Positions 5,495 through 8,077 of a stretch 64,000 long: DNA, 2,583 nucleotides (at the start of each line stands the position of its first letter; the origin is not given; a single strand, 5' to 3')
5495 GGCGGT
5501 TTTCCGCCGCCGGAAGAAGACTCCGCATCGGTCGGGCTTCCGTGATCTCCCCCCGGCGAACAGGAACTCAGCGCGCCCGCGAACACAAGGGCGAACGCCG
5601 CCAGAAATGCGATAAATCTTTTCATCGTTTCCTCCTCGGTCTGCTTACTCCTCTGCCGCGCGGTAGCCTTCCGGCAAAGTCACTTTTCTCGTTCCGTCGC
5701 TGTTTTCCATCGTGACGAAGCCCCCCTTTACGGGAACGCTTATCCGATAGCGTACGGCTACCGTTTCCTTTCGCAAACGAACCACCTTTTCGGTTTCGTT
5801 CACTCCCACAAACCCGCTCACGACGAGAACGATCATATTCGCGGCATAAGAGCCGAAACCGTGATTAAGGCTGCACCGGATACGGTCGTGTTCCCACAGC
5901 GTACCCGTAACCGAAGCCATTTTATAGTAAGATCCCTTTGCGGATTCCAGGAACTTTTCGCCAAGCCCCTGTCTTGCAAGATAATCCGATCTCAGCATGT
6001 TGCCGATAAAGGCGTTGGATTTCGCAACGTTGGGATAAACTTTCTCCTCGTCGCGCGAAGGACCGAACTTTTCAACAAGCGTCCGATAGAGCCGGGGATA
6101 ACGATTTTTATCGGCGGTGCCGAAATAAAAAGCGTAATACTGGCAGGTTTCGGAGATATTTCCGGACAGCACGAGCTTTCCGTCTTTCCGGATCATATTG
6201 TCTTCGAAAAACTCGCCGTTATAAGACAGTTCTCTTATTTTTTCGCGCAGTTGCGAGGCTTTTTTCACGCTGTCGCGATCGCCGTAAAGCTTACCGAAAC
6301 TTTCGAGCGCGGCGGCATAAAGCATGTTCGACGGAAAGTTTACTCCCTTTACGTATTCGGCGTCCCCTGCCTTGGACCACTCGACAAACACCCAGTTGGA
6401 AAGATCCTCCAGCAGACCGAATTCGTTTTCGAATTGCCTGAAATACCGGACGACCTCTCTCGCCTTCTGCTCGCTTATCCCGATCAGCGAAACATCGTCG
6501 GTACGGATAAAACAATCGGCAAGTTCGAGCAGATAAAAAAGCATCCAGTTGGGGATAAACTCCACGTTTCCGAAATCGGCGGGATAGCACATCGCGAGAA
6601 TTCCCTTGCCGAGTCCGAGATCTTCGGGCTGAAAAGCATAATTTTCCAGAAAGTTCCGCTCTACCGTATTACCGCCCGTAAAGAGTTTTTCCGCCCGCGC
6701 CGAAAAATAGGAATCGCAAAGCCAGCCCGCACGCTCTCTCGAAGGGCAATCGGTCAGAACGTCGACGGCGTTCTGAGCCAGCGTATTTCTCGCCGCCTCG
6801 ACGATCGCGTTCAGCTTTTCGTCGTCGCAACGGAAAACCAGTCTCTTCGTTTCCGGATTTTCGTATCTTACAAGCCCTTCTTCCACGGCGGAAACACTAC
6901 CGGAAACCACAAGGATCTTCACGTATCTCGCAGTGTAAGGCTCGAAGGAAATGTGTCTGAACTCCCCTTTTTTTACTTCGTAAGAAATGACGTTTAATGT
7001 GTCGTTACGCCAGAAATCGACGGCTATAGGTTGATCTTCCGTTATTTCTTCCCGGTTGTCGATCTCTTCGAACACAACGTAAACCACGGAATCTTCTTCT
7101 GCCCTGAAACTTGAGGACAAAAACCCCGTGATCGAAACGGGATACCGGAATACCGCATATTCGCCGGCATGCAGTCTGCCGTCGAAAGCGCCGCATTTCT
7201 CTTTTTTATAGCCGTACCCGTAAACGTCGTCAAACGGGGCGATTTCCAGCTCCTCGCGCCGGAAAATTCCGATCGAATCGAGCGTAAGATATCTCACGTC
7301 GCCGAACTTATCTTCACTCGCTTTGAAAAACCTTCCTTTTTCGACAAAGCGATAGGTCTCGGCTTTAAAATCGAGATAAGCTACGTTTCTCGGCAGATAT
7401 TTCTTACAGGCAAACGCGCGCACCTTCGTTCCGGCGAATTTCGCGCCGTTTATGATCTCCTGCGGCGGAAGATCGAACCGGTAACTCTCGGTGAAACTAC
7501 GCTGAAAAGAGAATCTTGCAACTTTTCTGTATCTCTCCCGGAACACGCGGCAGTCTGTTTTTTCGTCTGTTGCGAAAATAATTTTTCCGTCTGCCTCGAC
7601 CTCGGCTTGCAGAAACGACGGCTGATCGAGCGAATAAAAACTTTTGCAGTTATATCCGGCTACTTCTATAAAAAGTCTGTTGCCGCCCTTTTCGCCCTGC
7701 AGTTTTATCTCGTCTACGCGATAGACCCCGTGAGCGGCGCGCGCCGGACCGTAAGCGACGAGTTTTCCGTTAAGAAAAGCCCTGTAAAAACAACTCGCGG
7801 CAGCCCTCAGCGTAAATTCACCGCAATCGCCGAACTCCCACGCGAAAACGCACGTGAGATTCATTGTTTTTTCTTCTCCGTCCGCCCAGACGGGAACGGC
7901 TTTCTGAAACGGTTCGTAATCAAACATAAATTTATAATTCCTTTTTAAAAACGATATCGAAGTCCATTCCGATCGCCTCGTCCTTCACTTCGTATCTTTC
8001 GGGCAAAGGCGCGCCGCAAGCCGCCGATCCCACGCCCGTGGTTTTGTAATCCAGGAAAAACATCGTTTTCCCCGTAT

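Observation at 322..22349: A 12-gene, ~21.6-kb single-strand glycan-utilisation operon with an unusual enzyme mix under a divergent AraC regulator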

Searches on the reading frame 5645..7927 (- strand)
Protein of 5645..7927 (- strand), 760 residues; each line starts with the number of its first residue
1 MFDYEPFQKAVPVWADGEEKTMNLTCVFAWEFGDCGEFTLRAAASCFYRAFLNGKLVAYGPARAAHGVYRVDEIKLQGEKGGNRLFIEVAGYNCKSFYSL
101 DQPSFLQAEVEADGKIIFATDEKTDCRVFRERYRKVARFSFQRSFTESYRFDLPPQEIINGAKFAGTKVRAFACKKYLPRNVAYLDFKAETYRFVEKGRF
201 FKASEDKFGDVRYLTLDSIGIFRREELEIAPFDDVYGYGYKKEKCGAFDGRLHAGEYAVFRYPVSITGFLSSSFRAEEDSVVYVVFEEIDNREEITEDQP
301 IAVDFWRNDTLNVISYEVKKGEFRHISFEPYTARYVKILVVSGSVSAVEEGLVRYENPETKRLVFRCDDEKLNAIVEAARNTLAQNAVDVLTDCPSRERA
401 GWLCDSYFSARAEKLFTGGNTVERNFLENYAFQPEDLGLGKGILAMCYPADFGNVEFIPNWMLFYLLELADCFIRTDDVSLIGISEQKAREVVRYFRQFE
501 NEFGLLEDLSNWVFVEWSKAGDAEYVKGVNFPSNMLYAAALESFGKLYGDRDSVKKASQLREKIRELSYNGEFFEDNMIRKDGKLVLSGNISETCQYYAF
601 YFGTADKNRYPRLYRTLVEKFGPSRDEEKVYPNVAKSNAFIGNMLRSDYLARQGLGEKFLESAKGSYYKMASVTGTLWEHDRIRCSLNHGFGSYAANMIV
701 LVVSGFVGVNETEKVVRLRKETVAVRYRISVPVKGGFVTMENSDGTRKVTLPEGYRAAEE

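Call 4: search_protein_families(library=pfam, proteins=[window:5645-7927:-], max_evalue=0.01)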
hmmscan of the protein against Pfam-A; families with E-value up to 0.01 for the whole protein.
window:5645-7927:- (760 aa): 1 family
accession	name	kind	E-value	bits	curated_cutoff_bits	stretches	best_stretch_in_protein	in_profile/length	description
PF17389.8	Bac_rhamnosid6H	-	2.8e-19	70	24.5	1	364-608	5-240/339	Bacterial alpha-L-rhamnosidase 6 hairpin glycosidase domain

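Call 10: search_protein_families(library=ncbifam, proteins=[window:5645-7927:-], max_evalue=0.01)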
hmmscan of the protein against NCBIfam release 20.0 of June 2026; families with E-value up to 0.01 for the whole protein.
window:5645-7927:- (760 aa): 1 family
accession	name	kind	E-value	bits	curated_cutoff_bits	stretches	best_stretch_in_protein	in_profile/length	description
NF041572.1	rhamnosid_Flavobac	equivalog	7e-05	21.1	1800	1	331-407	452-528/946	alpha-L-rhamnosidase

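Call 19: search_solved_structures(query=window:5645-7927:-, max_evalue=1, show_alignments=1)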
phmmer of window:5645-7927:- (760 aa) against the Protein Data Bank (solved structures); distinct sequences matched with E-value up to 1: 4.
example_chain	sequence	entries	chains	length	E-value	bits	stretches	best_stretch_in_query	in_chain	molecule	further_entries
2okx_A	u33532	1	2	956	2.3e-13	52.4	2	315-541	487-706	Rhamnosidase B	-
3cih_A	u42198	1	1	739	3.1e-05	25.6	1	349-565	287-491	Putative alpha-rhamnosidase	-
4xhc_A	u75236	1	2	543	0.2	13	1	368-520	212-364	Alpha-L-rhamnosidase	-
6al1_A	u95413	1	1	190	0.77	11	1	184-242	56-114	PDZ tandem fragment with PA tag insertion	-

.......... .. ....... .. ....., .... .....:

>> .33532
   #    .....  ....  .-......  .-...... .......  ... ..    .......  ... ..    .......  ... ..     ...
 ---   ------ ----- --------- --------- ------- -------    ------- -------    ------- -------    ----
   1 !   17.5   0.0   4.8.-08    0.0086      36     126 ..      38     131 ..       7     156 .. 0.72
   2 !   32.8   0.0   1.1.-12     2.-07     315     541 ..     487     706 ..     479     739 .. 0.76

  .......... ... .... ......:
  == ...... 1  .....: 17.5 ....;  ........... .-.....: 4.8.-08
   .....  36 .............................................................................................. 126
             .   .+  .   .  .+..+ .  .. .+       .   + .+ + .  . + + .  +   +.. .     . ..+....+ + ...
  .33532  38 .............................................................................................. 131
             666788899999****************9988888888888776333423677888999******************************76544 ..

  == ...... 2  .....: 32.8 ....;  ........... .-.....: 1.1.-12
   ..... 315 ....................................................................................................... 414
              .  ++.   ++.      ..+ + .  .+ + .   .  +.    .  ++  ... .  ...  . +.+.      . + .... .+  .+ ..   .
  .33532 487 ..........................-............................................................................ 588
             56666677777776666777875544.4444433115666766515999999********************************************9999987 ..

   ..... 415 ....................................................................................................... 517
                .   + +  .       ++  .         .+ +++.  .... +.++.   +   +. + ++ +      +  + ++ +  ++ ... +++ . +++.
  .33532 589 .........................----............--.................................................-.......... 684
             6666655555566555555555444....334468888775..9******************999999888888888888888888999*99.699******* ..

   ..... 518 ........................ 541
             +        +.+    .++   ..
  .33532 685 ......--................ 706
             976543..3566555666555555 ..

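Call 34: find_homologous_proteins(query=window:5645-7927:-, max_evalue=0.00001)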
Query window:5645-7927:- (760 aa): 3972 proteins with E <= 0.00001 among 8000 candidates; the best 120 are listed.
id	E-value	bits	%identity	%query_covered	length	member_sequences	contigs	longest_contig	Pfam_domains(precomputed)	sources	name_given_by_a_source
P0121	0.0e+0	1742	100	100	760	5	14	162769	PF17389.9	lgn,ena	-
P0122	0.0e+0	1405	79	100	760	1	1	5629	PF17389.9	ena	-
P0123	0.0e+0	1151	65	100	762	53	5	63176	PF17389.9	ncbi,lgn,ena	-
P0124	0.0e+0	1142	65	100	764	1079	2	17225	PF17389.9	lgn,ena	-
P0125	0.0e+0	1104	63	99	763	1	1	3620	PF17389.9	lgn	-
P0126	0.0e+0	1086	61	99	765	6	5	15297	PF17389.9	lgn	-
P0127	6.5e-264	896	55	99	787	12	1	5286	PF17389.9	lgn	-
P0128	3.4e-263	893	55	99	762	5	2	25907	PF17389.9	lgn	-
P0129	5.3e-261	886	55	99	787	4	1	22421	PF17389.9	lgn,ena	-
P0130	4.8e-258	876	53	100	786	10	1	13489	PF17389.9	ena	-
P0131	1.4e-253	862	53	99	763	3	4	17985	PF17389.9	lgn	-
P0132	1.9e-223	762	47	99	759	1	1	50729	PF17389.9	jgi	jgi:alpha-L-rhamnosidase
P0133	9.0e-220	750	47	99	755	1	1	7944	PF17389.9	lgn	-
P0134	6.1e-216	737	48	99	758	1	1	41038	PF17389.9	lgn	-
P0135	9.9e-216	736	47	99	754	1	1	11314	PF17389.9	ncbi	-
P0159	1.9e-200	686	45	98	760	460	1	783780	PF17389.9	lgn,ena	-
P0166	2.8e-198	679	48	91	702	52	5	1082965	PF17389.9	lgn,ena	-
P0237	8.2e-178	611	41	99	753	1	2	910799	PF17389.9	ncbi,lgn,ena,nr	ncbi:MAG TPA: hypothetical protein PKC96_01825 [Bacilli bacterium]|nr:hypothetical protein [Bacilli 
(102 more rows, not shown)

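Call 47: predict_structure(alignment_id=A2)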
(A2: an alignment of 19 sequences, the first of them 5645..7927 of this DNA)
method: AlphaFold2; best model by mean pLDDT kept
length: 760 residues; sequences in the alignment: 19
mean_pLDDT: 86.8   pTM: 0.90
mean pLDDT of the five models: 86.8, 85.9, 85.6, 85.5, 84.2
residues with pLDDT >= 90: 439; 70-90: 240; 50-70: 56; < 50: 25
segments of 3 or more residues with pLDDT < 50: 140-142, 388-401, 449-455
pLDDT, mean of each block of 10 residues (from residue 1): 84 94 92 88 90 92 71 89 91 69 90 92 92 80 72 92 84 88 85 94 89 70 87 92 83 97 93 97 94 87 82 95 93 94 95 89 96 96 69 39 72 92 85 74 64 56 90 91 93 93 89 66 85 94 96 97 97 94 93 91 92 91 87 83 83 90 88 86 68 91 94 92 93 94 90 94
secondary structure, 60 per line:
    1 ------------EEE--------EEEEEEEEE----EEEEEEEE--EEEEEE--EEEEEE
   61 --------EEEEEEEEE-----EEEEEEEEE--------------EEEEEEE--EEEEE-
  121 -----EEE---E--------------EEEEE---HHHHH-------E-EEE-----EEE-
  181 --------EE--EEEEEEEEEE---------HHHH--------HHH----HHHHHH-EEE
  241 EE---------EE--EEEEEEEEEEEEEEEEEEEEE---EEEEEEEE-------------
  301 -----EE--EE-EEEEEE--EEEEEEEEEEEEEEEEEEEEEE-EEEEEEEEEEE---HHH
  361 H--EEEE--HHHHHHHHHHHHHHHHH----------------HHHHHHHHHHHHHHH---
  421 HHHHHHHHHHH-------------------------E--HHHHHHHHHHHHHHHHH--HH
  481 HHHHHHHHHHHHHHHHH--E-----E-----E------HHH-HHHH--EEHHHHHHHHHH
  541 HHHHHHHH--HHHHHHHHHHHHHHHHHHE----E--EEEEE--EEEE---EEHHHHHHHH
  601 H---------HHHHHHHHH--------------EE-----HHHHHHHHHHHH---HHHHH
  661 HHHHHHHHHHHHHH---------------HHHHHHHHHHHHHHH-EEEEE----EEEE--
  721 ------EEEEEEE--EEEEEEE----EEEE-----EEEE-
elements in order (helices of 4 or more, strands of 3 or more residues): E13-15 E24-32 E37-44 E47-52 E55-60 E69-77 E83-91 E106-112 E115-119 E126-128 E147-151 H155-159 E169-171 E177-179 E193-202 H212-215 H231-236 E238-242 E256-276 E280-287 E313-318 E321-342 E344-354 H358-361 E364-367 H370-386 H403-417 H421-431 H460-476 H479-497 H523-526 H531-548 H551-568 E577-581 E584-587 H593-601 H611-619 H641-652 H656-674 H690-704 E706-710 E715-718 E727-733 E736-742 E747-750 E756-759

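Call 54: fold_search(model_id=the predicted structure, library=pdb)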
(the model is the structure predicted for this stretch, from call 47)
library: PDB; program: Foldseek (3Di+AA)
matches with E <= 10: 1465; with E <= 0.001: 127
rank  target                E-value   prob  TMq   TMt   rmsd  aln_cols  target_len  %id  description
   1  2okx_A                2.9e-34  1.00  0.78  0.63   6.5       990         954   16  Crystal structure of GH78 family rhamnosidase of Bacillus SP. GL1 AT 1.9 A (released 2007-11-13)
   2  6i60_B                5.9e-25  1.00  0.64  0.56   7.5       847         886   13  Structure of alpha-L-rhamnosidase from Dictyoglumus thermophilum (released 2019-02-06)
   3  6i60_A                2.5e-24  1.00  0.65  0.57   7.3       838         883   13  Structure of alpha-L-rhamnosidase from Dictyoglumus thermophilum (released 2019-02-06)
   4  3cih                  6.0e-24  1.00  0.51  0.54  13.6       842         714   14  Crystal structure of a putative alpha-rhamnosidase from Bacteroides thetaiotaomicron (released 2008-04-01)
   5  6gsz_A                2.0e-23  1.00  0.63  0.56   7.1       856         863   14  Crystal structure of native alfa-L-rhamnosidase from Aspergillus terreus (released 2018-11-14)
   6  3w5n                  3.4e-22  1.00  0.62  0.47   8.1       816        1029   14  Crystal Structure of Streptomyces avermitilis alpha-L-rhamnosidase complexed with L-rhamnose (released 2013-03-20)
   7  3w5m                  2.2e-21  1.00  0.64  0.48   7.1       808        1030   14  Crystal Structure of Streptomyces avermitilis alpha-L-rhamnosidase (released 2013-03-20)
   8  8iwd_A                2.9e-18  1.00  0.53  0.63   5.3       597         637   15  Aspergillus niger Rha-2 (released 2024-04-03)
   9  8iwf_A                2.8e-17  1.00  0.51  0.61   6.1       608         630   15  Aspergillus niger Rha-2 and pNPR (released 2024-04-03)
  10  4xhc_A                4.8e-16  1.00  0.46  0.65   6.4       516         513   14  rhamnosidase from Klebsiella oxytoca with rhamnose bound (released 2015-04-15)
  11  8hmm                  1.0e-15  1.00  0.52  0.61   5.8       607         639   14  Crystal structure of AoRhaA (released 2023-12-06)
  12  4zlf                  3.5e-12  1.00  0.40  0.39  12.6       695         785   12  Cellobionic acid phosphorylase - cellobionic acid complex (released 2015-06-10)
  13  4zle                  4.1e-12  1.00  0.40  0.39  10.9       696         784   12  Cellobionic acid phosphorylase - ligand free structure (released 2015-06-10)
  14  8ic6_B                1.6e-09  1.00  0.38  0.34  16.3       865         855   10  exo-beta-D-arabinanase ExoMA2 from Microbacterium arabinogalactanolyticum in complex with Tris (released 2023-08-16)
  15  8ic6_A                3.2e-09  1.00  0.37  0.33  14.5       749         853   10  exo-beta-D-arabinanase ExoMA2 from Microbacterium arabinogalactanolyticum in complex with Tris (released 2023-08-16)
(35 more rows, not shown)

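Call 78: find_encoding_contigs(protein=P0159, flank=10000, max_places=1)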
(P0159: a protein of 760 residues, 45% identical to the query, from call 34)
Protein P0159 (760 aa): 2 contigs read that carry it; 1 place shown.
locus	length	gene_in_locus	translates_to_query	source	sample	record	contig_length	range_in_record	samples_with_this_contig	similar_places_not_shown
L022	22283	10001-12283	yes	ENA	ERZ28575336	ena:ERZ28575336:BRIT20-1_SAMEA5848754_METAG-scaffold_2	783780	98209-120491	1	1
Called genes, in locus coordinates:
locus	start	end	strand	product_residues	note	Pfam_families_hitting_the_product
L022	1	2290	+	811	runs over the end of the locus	-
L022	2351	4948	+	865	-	PF14498:Glyco_hyd_65N_2, PF22124:Glyco_hydro_95_cat, PF21307:Glyco_hydro_95_C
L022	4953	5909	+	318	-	PF20434:BD-FAE, PF07859:Abhydrolase_3, PF00326:Peptidase_S9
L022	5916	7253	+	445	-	PF00232:Glyco_hydro_1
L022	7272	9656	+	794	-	PF17167:Glyco_hydro_94, PF06202:GDE_C (weak), PF17389:Bac_rhamnosid6H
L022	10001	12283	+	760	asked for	PF17389:Bac_rhamnosid6H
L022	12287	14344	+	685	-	PF01301:Glyco_hydro_35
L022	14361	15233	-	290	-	PF12833:HTH_18, PF00165:HTH_AraC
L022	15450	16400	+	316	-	-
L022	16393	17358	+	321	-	PF00528:BPD_transp_1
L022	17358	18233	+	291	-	-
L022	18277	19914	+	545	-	-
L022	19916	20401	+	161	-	-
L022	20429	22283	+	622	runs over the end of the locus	PF13229:Beta_helix (weak)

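Call 79: find_encoding_contigs(protein=P0166, flank=10000, max_places=1)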
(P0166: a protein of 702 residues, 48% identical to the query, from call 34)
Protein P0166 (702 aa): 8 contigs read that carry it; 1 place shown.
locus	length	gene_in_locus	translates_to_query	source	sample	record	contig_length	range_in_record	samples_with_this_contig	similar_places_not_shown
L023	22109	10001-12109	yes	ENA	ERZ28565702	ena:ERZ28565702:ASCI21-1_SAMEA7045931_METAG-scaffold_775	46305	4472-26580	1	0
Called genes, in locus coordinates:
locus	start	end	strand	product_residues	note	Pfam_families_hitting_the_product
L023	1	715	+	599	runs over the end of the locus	PF06452:CBM9_1 (weak)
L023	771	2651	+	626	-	-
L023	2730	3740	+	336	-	PF00356:LacI, PF00532:Peripla_BP_1, PF13377:Peripla_BP_3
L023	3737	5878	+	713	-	-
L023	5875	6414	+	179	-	-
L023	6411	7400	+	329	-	PF00528:BPD_transp_1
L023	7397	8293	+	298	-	PF00528:BPD_transp_1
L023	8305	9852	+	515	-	PF01547:SBP_bac_1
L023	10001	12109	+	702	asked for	PF17389:Bac_rhamnosid6H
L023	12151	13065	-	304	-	PF14486:DUF4432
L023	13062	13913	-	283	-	PF01116:F_bP_aldolase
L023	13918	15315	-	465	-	PF02952:Fucose_iso_C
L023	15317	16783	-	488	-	PF00370:FGGY_N, PF02782:FGGY_C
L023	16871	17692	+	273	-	PF10114:PocR, PF12833:HTH_18, PF00165:HTH_AraC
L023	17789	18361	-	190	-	PF01613:Flavin_Reduct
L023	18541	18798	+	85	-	PF00403:HMA (weak)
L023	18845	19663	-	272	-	PF04060:FeS, PF12838:Fer4_7 (weak), PF13237:Fer4_10 (weak), PF00037:Fer4 (weak), PF13187:Fer4_9 (weak), PF12838:Fer4_7, PF13187:Fer4_9, PF00037:Fer4, +9 more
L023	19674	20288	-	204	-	PF02508:Rnf-Nqr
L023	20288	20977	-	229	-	PF02508:Rnf-Nqr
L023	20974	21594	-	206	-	-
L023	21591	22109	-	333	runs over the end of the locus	PF03116:NQR2_RnfD_RnfE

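Call 80: find_encoding_contigs(protein=P0237, flank=10000, max_places=1)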
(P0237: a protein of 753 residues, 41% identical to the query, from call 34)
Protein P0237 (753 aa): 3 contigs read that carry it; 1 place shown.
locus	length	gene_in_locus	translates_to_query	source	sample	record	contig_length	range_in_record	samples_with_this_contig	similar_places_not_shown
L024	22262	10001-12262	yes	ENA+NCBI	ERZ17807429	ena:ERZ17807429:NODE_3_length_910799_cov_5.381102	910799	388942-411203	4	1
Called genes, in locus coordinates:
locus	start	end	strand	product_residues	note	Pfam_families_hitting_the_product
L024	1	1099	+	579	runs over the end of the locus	-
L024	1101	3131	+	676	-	PF13229:Beta_helix (faint)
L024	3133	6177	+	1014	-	PF02368:Big_2, PF13229:Beta_helix (faint)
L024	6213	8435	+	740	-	PF02368:Big_2 (weak)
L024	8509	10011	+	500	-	PF07944:Beta-AFase-like_GH127_cat (faint)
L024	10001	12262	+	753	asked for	PF17389:Bac_rhamnosid6H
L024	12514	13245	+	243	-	PF00392:GntR, PF07702:UTRA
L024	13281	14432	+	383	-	PF02608:Bmp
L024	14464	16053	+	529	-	PF13555:AAA_29 (faint), PF00005:ABC_tran, PF13304:AAA_21 (faint), PF00005:ABC_tran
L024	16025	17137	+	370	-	PF02653:BPD_transp_2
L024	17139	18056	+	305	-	PF02653:BPD_transp_2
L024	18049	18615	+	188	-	PF00857:Isochorismatase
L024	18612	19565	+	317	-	PF00294:PfkB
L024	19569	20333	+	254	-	PF01048:PNP_UDP_1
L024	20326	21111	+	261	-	PF03437:BtpA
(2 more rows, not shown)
